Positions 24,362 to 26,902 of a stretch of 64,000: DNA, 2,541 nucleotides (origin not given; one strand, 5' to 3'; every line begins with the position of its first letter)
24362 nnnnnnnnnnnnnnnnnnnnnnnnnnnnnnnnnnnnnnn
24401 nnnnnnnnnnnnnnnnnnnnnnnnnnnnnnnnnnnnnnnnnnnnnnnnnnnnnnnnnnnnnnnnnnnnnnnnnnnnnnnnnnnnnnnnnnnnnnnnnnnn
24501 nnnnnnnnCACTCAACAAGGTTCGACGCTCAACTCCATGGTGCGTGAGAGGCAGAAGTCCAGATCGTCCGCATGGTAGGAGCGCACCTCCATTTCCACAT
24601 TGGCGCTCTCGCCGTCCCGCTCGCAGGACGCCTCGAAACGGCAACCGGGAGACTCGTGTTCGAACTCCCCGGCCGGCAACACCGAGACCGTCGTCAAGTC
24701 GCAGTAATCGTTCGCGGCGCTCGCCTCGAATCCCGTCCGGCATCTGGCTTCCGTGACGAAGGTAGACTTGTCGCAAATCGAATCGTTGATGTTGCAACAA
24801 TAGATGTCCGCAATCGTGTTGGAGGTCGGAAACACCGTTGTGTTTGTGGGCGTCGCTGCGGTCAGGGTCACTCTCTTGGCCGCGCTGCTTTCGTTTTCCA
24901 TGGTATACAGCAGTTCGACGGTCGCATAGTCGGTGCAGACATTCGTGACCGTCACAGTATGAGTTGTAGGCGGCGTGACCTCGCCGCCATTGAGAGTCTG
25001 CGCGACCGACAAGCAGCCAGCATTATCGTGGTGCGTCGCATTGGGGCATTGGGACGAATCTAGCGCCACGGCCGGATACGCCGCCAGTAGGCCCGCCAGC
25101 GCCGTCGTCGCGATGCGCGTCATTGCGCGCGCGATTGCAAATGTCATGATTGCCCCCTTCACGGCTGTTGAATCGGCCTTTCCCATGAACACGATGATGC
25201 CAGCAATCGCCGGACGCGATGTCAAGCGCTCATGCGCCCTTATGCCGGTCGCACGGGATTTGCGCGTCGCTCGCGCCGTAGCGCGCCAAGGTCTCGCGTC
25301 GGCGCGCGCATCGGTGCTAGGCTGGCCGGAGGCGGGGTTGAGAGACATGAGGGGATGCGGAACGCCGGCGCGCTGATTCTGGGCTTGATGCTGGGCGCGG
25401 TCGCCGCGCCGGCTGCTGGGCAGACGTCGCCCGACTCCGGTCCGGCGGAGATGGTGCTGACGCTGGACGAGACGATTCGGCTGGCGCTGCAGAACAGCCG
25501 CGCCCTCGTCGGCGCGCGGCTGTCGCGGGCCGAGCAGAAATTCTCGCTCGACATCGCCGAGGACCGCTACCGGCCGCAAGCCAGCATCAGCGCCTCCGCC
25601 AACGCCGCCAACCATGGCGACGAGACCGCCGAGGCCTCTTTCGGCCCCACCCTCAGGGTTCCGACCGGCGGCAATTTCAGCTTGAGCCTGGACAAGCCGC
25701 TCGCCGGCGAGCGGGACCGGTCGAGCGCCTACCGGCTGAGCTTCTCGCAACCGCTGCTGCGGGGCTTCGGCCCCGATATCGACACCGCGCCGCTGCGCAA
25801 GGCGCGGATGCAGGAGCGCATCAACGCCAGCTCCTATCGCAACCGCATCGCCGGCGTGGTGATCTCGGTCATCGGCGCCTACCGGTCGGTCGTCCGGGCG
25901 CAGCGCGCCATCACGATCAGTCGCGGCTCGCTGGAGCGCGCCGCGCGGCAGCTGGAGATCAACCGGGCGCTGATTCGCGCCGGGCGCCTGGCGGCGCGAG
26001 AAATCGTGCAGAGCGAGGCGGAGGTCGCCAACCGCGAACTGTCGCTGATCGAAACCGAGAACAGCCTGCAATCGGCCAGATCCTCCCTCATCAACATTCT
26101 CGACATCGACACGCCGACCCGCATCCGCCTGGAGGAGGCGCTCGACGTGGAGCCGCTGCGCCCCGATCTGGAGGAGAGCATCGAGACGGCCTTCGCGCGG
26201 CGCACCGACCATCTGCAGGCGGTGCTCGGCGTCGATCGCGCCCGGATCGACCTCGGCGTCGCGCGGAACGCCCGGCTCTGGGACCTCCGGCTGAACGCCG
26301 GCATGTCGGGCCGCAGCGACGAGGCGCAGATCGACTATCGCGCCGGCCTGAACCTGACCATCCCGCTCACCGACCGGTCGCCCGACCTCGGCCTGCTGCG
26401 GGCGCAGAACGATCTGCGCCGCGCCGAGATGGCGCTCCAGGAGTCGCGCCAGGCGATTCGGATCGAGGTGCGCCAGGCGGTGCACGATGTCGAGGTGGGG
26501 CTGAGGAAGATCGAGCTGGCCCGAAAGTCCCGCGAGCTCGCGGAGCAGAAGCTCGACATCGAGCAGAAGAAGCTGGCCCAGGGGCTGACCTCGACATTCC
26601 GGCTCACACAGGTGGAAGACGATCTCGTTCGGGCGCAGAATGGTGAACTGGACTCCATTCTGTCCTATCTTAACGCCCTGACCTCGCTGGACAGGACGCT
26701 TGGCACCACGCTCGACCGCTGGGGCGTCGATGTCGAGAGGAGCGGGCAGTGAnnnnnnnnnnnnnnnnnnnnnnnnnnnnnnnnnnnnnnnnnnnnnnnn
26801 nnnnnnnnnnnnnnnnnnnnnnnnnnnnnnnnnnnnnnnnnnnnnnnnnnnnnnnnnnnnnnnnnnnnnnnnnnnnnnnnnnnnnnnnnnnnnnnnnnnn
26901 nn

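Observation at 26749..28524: Membrane-fusion (HlyD-type) adaptor carrying an N-terminal cytoplasmic PAS sensor domain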

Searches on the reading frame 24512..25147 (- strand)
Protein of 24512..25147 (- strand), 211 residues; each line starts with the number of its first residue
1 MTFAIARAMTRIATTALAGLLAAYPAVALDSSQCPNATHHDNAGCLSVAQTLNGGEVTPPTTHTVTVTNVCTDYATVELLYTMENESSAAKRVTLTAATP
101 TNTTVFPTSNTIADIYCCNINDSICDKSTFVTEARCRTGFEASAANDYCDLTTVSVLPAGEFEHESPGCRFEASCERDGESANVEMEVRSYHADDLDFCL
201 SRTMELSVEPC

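Call 21: search_protein_families(library=pfam, proteins=[window:24512-25147:-], max_evalue=0.001)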
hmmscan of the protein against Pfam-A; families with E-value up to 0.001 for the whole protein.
window:24512-25147:- (211 aa): 0 families

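Call 56: search_protein_families(library=pfam, proteins=[window:24512-25147:-], max_evalue=0.01)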
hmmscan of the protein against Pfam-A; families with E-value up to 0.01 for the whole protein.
window:24512-25147:- (211 aa): 0 families

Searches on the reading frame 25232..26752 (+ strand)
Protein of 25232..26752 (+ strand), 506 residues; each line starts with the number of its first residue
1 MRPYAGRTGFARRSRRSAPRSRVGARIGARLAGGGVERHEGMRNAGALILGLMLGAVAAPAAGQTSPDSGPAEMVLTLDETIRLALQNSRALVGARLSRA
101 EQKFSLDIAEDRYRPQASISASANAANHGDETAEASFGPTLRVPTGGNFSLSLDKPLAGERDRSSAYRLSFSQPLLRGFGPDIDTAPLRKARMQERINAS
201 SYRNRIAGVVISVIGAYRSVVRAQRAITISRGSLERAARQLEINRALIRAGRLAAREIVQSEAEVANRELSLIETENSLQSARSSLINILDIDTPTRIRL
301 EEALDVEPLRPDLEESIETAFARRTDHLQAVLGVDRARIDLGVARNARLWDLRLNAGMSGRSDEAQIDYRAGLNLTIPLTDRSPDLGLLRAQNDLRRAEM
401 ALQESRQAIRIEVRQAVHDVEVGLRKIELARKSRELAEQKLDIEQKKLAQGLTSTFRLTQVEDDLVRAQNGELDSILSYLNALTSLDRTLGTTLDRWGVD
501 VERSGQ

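Call 3: search_protein_families(library=pfam, proteins=[window:25232-26752:+], max_evalue=0.01)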
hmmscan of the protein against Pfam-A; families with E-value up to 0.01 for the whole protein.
window:25232-26752:+ (506 aa): 1 family
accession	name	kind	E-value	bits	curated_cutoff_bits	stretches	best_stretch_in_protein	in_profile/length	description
PF02321.23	OEP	-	2.8e-38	132.1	22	2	313-491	1-187/187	Outer membrane efflux protein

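Call 17: search_protein_families(library=ncbifam, proteins=[window:25232-26749:+], max_evalue=0.00001)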
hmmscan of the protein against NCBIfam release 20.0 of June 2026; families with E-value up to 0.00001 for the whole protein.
window:25232-26749:+ (506 aa): 2 families
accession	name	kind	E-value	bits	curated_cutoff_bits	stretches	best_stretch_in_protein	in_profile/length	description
TIGR01844.1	type_I_sec_TolC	subfamily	5.5e-22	78.3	225.15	1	121-492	24-399/414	TolC family outer membrane protein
TIGR01845.1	outer_NodT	subfamily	9.5e-09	34.6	210.05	1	210-491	168-458/460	efflux transporter outer membrane subunit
